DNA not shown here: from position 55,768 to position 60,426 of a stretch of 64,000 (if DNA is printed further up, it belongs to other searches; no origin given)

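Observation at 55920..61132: Tandem giant T9SS cargo paralogs share a nucleotide-identical ~841-bp 3' module with a sharp boundary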

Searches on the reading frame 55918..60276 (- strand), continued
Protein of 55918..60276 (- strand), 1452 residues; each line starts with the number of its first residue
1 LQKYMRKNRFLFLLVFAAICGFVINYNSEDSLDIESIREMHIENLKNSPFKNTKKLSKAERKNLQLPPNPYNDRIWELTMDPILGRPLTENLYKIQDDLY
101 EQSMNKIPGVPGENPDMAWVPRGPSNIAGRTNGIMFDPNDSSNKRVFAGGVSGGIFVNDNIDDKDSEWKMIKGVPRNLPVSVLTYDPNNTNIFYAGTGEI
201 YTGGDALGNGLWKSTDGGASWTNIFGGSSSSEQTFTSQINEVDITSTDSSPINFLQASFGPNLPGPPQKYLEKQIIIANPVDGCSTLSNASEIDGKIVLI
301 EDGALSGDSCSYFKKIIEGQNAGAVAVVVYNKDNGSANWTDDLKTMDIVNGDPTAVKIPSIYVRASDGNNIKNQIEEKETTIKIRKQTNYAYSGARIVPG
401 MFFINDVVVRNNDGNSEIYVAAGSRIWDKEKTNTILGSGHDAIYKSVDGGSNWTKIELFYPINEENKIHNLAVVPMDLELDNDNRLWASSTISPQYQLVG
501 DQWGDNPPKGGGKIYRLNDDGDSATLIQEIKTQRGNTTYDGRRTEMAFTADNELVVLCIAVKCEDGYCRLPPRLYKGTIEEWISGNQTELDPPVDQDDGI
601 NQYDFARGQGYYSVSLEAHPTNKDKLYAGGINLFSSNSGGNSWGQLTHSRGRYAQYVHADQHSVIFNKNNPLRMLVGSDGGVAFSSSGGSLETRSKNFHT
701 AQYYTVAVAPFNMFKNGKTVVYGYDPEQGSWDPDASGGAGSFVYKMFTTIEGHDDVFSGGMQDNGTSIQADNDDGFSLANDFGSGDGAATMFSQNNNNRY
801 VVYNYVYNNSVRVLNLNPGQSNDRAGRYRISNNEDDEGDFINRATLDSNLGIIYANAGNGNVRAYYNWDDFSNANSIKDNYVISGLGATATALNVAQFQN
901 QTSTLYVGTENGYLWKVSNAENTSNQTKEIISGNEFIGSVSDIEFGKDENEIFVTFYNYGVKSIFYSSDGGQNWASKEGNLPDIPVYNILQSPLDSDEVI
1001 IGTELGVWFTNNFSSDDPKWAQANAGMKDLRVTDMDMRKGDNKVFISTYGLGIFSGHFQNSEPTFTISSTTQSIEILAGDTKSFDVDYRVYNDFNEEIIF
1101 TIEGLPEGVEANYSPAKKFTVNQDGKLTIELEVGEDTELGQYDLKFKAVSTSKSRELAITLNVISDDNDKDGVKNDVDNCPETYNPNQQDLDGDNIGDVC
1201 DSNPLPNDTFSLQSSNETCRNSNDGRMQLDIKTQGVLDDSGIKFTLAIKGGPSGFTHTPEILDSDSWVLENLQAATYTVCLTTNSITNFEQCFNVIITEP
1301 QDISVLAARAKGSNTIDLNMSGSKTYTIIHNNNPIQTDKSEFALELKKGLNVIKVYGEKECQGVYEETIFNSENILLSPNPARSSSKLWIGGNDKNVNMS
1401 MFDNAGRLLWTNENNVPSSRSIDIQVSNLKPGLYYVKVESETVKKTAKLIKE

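Call 12: find_encoding_contigs(protein=P0001, flank=10000, max_places=6)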
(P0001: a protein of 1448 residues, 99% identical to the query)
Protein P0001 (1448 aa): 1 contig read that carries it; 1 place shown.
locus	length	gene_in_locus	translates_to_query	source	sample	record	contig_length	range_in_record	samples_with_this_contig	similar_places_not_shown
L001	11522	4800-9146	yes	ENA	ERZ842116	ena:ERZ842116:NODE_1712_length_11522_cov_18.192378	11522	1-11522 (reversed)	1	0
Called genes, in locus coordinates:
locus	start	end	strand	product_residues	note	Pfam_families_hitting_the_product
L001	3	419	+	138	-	?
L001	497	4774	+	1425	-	PF02012:BNR (faint), PF02225:PA, PF18962:Por_Secre_tail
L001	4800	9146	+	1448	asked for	PF02225:PA, PF18962:Por_Secre_tail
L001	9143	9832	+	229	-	-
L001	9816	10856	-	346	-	PF00266:Aminotran_5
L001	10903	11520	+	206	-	?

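Call 13: find_encoding_contigs(protein=P0002, flank=10000, max_places=6)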
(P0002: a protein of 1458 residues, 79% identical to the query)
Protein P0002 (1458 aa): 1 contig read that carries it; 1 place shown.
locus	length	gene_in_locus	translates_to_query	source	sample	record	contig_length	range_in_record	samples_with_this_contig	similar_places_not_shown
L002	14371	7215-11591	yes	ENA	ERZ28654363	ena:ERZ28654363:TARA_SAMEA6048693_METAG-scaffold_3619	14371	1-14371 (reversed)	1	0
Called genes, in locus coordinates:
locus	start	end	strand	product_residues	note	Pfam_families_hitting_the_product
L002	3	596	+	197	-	?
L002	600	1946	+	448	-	PF01773:Nucleos_tra2_N, PF07670:Gate, PF07662:Nucleos_tra2_C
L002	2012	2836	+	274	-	PF00303:Thymidylat_synt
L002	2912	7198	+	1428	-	PF02225:PA, PF02412:TSP_3 (weak), PF18962:Por_Secre_tail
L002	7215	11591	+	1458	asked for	PF02225:PA, PF02412:TSP_3 (faint), PF18962:Por_Secre_tail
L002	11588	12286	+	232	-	-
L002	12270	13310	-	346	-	PF00266:Aminotran_5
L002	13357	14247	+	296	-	PF13239:2TM, PF00186:DHFR_1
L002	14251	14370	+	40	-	?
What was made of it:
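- On Cassette-type antigenic variation system: Both genes are full-length in L001 and L002 (calls 12, 13).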

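Call 18: find_related_loci(query=A1, collection=genome_contigs, flank=10000)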
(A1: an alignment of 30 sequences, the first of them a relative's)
Query A1 (1448 aa) in genome_contigs; peptide patterns used: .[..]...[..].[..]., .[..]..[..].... (x = any residue, [..] = any of these).
547 stretches matched a pattern; 501 encode a relative of the query (tblastn E <= 1e-3); the best 80 are kept; 76 distinct loci.
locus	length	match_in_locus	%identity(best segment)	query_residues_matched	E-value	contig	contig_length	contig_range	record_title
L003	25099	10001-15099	72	1-1448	0e+0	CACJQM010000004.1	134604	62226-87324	MAG: uncultured Bacteroidetes bacterium isolate AG-447-L22 genome assembly, contig: AG-447-L22_NODE_4, whole genome shot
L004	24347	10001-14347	66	2-1448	0e+0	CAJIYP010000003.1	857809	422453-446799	MAG: Cryomorphaceae bacterium BACL29 MAG-121220-bin8 isolate FRAM18_bin219 genome assembly, contig: FRAM18_bin219-3, who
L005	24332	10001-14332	64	2-1448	0e+0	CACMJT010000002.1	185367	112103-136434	MAG: uncultured Bacteroidetes bacterium isolate AG-891-J21 genome assembly, contig: AG-891-J21_NODE_2, whole genome shot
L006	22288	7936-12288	65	5-1448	0e+0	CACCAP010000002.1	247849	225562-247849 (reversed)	uncultured Bacteroidetes bacterium isolate AG-900-K16 genome assembly, contig: AG-900-K16_NODE_2, whole genome shotgun s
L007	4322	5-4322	66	1-1448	0e+0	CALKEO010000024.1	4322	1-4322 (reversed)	MAG: uncultured Flavobacteriaceae bacterium isolate S4_Bin_METABAT__59_1 genome assembly, contig: c_000002188743, whole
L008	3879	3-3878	64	10-1296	0e+0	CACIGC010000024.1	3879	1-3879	uncultured Bacteroidetes bacterium isolate AG-913-B15 genome assembly, contig: AG-913-B15_NODE_24, whole genome shotgun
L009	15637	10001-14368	60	15-1448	0e+0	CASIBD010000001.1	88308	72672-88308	MAG: uncultured Flavobacteriaceae bacterium isolate FRAM_WSC20_S10_BML_bin_54_1 genome assembly, contig: FRAM_WSC20_S10_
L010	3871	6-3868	70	1-1448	0e+0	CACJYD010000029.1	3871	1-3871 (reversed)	MAG: uncultured Bacteroidetes bacterium isolate AG-916-G20 genome assembly, contig: AG-916-G20_NODE_29, whole genome sho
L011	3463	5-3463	69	8-1151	0e+0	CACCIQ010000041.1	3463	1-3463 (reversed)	uncultured Bacteroidetes bacterium isolate AG-901-C03 genome assembly, contig: AG-901-C03_NODE_41, whole genome shotgun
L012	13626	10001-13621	65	1-1197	0e+0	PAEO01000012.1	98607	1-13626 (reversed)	MAG: Flavobacteriaceae bacterium isolate MED851 102488, whole genome shotgun sequence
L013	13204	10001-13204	65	1-1067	0e+0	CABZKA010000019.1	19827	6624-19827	MAG: uncultured Bacteroidetes bacterium isolate AG-337-I22 genome assembly, contig: AG-337-I22_NODE_19, whole genome sho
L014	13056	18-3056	66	15-1019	0e+0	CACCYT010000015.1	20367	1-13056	uncultured Bacteroidetes bacterium isolate AG-903-E05 genome assembly, contig: AG-903-E05_NODE_15, whole genome shotgun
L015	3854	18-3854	52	9-1296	0e+0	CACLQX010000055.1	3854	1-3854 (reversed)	uncultured Bacteroidetes bacterium isolate AG-470-E10 genome assembly, contig: AG-470-E10_NODE_56, whole genome shotgun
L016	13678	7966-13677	49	2-1448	0e+0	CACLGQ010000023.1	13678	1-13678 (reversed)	uncultured Bacteroidetes bacterium isolate AG-461-P01 genome assembly, contig: AG-461-P01_NODE_23, whole genome shotgun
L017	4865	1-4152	50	47-1448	0e+0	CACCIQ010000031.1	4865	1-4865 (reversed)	uncultured Bacteroidetes bacterium isolate AG-901-C03 genome assembly, contig: AG-901-C03_NODE_31, whole genome shotgun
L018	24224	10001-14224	46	2-1448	0e+0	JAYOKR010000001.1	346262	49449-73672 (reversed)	MAG: Flavobacteriaceae bacterium isolate 139572_S173_metabat_bins_2.tsv.083 NODE_4_length_346262_cov_21.037660, whole ge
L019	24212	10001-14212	51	36-1443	0e+0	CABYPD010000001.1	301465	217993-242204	MAG: uncultured Bacteroidetes bacterium isolate AG-894-L20 genome assembly, contig: AG-894-L20_NODE_1, whole genome shot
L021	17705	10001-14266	46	28-1448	0e+0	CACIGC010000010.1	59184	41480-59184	uncultured Bacteroidetes bacterium isolate AG-913-B15 genome assembly, contig: AG-913-B15_NODE_10, whole genome shotgun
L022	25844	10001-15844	44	1-1448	0e+0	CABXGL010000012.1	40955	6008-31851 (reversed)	MAG: uncultured Bacteroidetes bacterium isolate AG-319-A09 genome assembly, contig: AG-319-A09_NODE_12, whole genome sho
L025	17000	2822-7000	43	20-1448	0e+0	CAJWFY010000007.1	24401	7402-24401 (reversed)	MAG TPA_asm: uncultured Flavobacteriaceae bacterium isolate ERR598945_bin.16_MetaBAT_v2.12.1_MAG genome assembly, contig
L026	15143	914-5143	43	9-1448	0e+0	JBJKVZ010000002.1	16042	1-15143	MAG: Flavobacteriaceae bacterium isolate LRMED-078 Flavobacteriaceae-LRMED-078-C12379, whole genome shotgun sequence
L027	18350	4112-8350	42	3-1448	0e+0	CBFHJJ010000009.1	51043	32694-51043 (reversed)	MAG: Flavobacteriaceae bacterium isolate AGTU_104_bin_21_permissive genome assembly, contig: AGTU_104_bin_21_permissive_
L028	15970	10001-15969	44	34-1448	0e+0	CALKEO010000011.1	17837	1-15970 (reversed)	MAG: uncultured Flavobacteriaceae bacterium isolate S4_Bin_METABAT__59_1 genome assembly, contig: c_000001488098, whole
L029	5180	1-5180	44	34-1448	0e+0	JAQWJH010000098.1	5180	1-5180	MAG: Flavobacteriaceae bacterium isolate cluster1_bin.72 k141_1241289, whole genome shotgun sequence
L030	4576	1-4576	67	20-1448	0e+0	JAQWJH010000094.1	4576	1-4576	MAG: Flavobacteriaceae bacterium isolate cluster1_bin.72 k141_131203, whole genome shotgun sequence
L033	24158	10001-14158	41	34-1448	0e+0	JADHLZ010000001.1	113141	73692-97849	MAG: Flavobacteriaceae bacterium isolate BS301-5m-G29 BS301-5m-C153, whole genome shotgun sequence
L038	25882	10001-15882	43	4-1448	0e+0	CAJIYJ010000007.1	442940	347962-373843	MAG: uncultured Flavobacteriaceae bacterium isolate FRAM18_bin141 genome assembly, contig: FRAM18_bin141-7, whole genome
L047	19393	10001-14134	40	5-1448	0e+0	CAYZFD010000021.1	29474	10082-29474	MAG TPA_asm: uncultured Flavobacteriaceae bacterium isolate SRP249901_co1_79 genome assembly, contig: NODE_1197_length_2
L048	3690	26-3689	55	1-1448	0e+0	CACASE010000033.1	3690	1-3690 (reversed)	uncultured Bacteroidetes bacterium isolate AG-349-C04 genome assembly, contig: AG-349-C04_NODE_33, whole genome shotgun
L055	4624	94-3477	42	277-1448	0e+0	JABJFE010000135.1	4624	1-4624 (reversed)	MAG: Flavobacteriaceae bacterium isolate SI074_bin118 k141_1149653, whole genome shotgun sequence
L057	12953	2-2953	42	428-1448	0e+0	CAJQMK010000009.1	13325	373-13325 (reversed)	MAG: uncultured Flavobacteriaceae bacterium isolate 0.2_20180529_Bin_94_sub_1 genome assembly, contig: c_000000007107, w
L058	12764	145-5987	44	1-1448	0e+0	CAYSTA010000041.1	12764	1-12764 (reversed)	MAG TPA_asm: uncultured Flavobacteriaceae bacterium isolate SRP077602_co3_582 genome assembly, contig: NODE_7525_length_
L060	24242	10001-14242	45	3-1448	0e+0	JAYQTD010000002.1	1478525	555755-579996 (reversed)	MAG: Candidatus Eutrophosalina marina isolate SD3109_NP_metabat_bins_2.tsv.474 contig_5285_pilon, whole genome shotgun s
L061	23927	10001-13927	34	26-1448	0e+0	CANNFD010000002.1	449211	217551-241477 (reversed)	uncultured Olleya sp. isolate 3-1770-Z.fasta genome assembly, contig: NODE_2, whole genome shotgun sequence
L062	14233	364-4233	35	28-1448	0e+0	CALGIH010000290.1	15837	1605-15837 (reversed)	MAG TPA_asm: uncultured Lacinutrix sp. isolate ERR2206755_bin.108_CONCOCT_v1.1_MAG genome assembly, contig: ERZ887839.87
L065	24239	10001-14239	43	1-1448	0e+0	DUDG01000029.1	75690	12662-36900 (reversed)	MAG TPA_asm: Flavobacteriaceae bacterium isolate UWMA-0351 NODE_552_length_75690_cov_0.414309, whole genome shotgun sequ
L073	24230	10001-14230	42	9-1448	0e+0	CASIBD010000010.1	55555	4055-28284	MAG: uncultured Flavobacteriaceae bacterium isolate FRAM_WSC20_S10_BML_bin_54_1 genome assembly, contig: FRAM_WSC20_S10_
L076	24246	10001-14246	48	1-1448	0e+0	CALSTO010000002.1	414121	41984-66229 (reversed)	MAG: uncultured Flavobacteriaceae bacterium isolate W_MB115 genome assembly, contig: contig_8843_W_MB115, whole genome s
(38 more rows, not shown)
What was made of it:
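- L003, L005, L006 and L019 are single-cell assemblies (call 18).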

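Call 36: search_solved_structures(query=window:55921-60264:-, max_evalue=0.01)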
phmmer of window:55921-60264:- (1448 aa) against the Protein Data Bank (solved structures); distinct sequences matched with E-value up to 0.01: 4.
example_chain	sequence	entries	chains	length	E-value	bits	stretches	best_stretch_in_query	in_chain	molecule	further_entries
2rhp_A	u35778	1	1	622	4.7e-11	44.4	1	1161-1198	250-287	Thrombospondin-2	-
1yo8_A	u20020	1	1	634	5.5e-11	44.1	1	1161-1198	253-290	thrombospondin-2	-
3fby_A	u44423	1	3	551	4e-07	31.4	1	1160-1198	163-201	Cartilage oligomeric matrix protein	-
1ux6_A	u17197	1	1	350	0.00018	22.6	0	1162-1198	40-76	THROMBOSPONDIN-1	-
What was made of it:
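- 56713..56781 (-): TSP3 calcium-binding repeat of gene B. The 5' tract boundary (56760/56761) lies inside it, at the D-x-D|G-V motif that follows the paralog-specific Ig-like domain. The matching stretch in gene A is 61085-61153. PDB thrombospondin-2 and COMP match at residues 1161-1198 (call 36).
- On Thrombospondin type 3 calcium-binding repeat: PDB thrombospondin-2 matches at E = 4.7e-11 over residues 1161-1198 (call 36).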

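Call 37: search_protein_families(library=ncbifam, proteins=[window:55921-60264:-], max_evalue=0.01)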
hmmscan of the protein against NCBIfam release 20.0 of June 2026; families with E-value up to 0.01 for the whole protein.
window:55921-60264:- (1448 aa): 6 families
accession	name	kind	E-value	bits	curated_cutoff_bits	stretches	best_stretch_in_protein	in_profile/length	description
NF038113.1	T9SSA_dep_M36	equivalog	6.6e-27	94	885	2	229-384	410-552/869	T9SS-dependent M36 family metallopeptidase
NF038112.1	myxo_dep_M36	subfamily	4.6e-15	53.9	1500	1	273-390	526-629/1604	myxosortase-dependent M36 family metallopeptidase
NF045500.1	Omp28_seleno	equivalog_domain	1.1e-12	48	200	1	1154-1198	265-309/377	Omp28-related selenoprotein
NF045728.1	glycosyl_F510_1955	equivalog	5e-11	42.3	175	0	944-1008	103-165/246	F510_1955 family glycosylhydrolase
NF047638.1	throspo3_MtsC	equivalog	6.6e-11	41.7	350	1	1158-1235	190-265/428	cell-cell cohesion MYXO-CTERM protein MtsC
TIGR04183.1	Por_Secre_tail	domain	1.5e-10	40.9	23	1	1374-1448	2-72/72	T9SS type A sorting domain-containing protein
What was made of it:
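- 55918..60264 (-): Gene B: complete T9SS cargo gene of 1448 aa. It has a signal peptide (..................), a BNR/Vps10-like beta-propeller region with an inserted PA domain, an Ig-like domain, a TSP3 repeat, two beta-sandwich domains and a type A T9SS C-terminal sorting domain. TIGR04183 scores 40.9 bits against a cut-off of 23 (call 37).
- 55927..56142 (-): T9SS type A C-terminal sorting domain of gene B. The matching stretch in gene A is 60299-60514. TIGR04183 also matches (call 37).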

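Call 58: find_related_loci(query=window:55921-60264:-, collection=metagenome_contigs, flank=6000)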
Query window:55921-60264:- (1448 aa) in metagenome_contigs; peptide patterns used: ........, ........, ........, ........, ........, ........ (x = any residue, [..] = any of these).
129 stretches matched a pattern; 4 encode a relative of the query (tblastn E <= 1e-3); 4 distinct loci.
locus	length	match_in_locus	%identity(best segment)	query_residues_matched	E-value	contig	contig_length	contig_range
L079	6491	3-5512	66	1-1448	0e+0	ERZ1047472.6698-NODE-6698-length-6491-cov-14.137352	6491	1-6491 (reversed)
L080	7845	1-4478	65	5-1448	0e+0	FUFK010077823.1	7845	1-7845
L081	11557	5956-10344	64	5-1448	0e+0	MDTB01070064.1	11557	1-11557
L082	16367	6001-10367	56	15-1448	0e+0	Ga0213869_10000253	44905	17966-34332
